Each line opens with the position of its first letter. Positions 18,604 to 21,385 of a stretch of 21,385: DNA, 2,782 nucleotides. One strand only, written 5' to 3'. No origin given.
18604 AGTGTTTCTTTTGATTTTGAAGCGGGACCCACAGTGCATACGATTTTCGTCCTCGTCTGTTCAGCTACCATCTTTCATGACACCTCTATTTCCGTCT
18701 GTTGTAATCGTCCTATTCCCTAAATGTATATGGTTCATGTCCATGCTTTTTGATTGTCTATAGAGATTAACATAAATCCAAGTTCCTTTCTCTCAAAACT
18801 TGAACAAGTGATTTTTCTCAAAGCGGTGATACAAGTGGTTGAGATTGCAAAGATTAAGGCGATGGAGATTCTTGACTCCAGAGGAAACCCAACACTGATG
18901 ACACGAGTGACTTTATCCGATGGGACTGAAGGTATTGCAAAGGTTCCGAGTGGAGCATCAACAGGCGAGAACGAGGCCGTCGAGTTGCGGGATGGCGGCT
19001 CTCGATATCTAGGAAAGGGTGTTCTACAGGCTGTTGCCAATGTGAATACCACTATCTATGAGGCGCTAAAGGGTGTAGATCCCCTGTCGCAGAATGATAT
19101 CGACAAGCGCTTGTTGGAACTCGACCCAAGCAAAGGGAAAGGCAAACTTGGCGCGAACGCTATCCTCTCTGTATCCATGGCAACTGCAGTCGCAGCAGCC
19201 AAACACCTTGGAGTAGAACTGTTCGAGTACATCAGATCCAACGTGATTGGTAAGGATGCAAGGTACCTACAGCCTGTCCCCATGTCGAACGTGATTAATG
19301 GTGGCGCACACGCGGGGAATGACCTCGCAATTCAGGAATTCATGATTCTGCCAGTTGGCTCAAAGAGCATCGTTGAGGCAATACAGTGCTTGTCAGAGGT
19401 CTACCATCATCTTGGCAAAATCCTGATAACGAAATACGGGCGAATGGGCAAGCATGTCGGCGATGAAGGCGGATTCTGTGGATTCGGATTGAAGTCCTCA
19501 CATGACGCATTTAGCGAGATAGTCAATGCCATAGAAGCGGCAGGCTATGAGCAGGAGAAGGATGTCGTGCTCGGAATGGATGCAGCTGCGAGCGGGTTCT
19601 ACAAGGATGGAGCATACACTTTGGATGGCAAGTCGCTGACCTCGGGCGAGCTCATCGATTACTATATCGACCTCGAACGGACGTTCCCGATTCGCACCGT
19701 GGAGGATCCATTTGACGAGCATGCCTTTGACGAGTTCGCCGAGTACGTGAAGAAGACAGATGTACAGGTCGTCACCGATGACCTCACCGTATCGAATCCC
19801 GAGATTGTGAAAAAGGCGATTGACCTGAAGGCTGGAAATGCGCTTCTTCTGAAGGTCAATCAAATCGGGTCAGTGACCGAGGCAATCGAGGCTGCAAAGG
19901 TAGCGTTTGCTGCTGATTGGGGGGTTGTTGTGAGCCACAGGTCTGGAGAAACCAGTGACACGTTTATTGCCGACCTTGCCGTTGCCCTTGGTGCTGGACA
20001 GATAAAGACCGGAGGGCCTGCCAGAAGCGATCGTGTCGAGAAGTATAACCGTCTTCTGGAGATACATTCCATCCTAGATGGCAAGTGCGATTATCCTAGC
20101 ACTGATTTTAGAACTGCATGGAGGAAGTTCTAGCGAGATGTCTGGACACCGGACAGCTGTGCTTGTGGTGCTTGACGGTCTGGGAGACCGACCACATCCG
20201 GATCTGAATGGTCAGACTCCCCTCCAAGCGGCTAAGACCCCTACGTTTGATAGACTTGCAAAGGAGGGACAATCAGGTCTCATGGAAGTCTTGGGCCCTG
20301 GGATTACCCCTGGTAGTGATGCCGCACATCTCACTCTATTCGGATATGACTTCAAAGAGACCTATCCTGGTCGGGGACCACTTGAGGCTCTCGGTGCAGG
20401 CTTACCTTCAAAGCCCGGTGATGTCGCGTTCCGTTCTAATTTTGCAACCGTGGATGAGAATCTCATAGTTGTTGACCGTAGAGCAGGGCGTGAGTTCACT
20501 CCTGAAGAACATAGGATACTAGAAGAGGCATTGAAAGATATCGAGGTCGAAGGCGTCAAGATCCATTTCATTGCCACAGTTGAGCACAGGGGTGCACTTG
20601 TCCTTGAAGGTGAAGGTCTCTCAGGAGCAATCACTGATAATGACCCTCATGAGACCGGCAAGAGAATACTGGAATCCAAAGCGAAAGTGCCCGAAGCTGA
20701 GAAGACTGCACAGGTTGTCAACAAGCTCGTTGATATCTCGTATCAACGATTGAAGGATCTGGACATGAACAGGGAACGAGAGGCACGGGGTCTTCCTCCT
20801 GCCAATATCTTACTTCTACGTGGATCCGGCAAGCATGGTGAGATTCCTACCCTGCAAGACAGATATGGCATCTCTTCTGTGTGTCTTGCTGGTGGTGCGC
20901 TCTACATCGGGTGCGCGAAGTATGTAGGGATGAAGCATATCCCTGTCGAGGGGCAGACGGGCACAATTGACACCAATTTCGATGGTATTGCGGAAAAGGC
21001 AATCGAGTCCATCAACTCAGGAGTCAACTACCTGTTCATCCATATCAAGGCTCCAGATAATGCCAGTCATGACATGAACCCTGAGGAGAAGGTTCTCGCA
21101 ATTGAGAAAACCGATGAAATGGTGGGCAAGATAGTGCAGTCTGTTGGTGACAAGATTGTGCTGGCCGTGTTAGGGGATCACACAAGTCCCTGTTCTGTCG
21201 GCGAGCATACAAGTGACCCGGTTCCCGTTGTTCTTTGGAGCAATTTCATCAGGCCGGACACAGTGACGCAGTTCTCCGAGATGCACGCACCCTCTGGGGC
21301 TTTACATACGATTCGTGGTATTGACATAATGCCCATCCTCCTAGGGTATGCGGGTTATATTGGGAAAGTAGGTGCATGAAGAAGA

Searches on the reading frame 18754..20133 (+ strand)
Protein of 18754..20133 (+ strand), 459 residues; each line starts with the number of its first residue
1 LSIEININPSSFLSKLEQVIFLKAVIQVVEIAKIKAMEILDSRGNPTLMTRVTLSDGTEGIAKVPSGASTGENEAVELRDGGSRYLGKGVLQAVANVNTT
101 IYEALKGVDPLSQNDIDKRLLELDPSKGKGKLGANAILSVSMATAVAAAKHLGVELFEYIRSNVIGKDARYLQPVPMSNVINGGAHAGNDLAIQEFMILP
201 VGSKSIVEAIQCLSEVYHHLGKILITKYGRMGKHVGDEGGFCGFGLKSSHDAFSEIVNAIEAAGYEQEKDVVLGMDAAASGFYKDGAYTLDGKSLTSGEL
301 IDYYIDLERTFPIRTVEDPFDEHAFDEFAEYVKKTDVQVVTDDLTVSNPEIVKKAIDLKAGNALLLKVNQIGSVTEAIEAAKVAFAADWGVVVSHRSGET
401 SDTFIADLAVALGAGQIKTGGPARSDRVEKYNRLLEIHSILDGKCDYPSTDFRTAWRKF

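Call 11: search_protein_families(library=pfam, proteins=[window:18754-20133:+], max_evalue=0.01)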
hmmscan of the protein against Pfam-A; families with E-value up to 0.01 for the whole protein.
window:18754-20133:+ (459 aa): 4 families
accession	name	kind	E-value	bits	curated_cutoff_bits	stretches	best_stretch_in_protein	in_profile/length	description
PF00113.28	Enolase_C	-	3.2e-106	355.4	21.5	1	172-454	3-294/296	Enolase, C-terminal TIM barrel domain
PF03952.21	Enolase_N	-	2.1e-49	167.5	35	1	31-160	1-131/131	Enolase, N-terminal domain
PF13378.12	MR_MLE_C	-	9.4e-08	32.5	29.4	1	296-413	56-170/219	Enolase C-terminal domain-like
PF07476.17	MAAL_C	-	0.0053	16.4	27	1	333-416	136-220/249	Methylaspartate ammonia-lyase C-terminus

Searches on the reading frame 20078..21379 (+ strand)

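Call 11: search_protein_families(library=pfam, proteins=[window:20078-21379:+], max_evalue=0.01)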
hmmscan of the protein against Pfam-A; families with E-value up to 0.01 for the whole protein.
window:20078-21379:+ (433 aa): 2 families
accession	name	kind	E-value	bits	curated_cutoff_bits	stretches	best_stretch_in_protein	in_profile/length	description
PF10143.14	PhosphMutase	-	1.6e-51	175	21.5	1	61-231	1-170/170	2,3-bisphosphoglycerate-independent phosphoglycerate mutase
PF01676.23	Metalloenzyme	-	8.4e-46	157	24.3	1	26-422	2-250/252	Metalloenzyme superfamily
